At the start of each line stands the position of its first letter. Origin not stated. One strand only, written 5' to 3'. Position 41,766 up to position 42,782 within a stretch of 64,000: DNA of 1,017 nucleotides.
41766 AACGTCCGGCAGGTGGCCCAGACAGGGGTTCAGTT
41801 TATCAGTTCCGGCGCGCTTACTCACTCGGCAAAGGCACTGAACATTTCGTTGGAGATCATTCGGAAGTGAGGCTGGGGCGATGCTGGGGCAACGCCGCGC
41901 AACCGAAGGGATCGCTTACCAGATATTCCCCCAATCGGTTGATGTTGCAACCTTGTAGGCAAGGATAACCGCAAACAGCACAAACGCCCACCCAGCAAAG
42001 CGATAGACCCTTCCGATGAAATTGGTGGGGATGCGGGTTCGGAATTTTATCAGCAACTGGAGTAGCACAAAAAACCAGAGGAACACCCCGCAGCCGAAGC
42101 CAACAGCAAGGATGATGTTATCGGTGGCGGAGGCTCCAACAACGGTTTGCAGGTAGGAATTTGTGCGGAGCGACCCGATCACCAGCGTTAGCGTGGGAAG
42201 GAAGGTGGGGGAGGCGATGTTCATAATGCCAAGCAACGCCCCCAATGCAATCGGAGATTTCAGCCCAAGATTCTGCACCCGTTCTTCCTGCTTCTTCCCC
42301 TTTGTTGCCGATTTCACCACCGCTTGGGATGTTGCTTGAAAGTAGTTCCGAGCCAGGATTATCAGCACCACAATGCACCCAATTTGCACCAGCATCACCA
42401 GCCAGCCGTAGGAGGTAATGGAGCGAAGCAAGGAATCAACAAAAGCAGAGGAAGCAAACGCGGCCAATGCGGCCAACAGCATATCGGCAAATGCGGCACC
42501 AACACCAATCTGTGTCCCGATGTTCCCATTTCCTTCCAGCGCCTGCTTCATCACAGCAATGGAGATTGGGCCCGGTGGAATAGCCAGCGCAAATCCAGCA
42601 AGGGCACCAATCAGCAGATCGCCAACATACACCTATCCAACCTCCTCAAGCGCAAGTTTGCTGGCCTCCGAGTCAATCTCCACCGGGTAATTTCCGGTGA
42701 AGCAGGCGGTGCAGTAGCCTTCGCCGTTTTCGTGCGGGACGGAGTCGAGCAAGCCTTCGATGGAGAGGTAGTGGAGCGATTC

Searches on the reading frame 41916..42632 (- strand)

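Call 83: search_protein_families(library=pfam, proteins=[window:41916-42632:-], max_evalue=0.00001)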
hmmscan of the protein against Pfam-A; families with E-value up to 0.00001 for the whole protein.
window:41916-42632:- (238 aa): 1 family
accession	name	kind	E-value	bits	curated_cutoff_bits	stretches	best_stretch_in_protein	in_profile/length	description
PF01810.24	LysE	-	2.7e-06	27.5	25.6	1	15-227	2-192/193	LysE type translocator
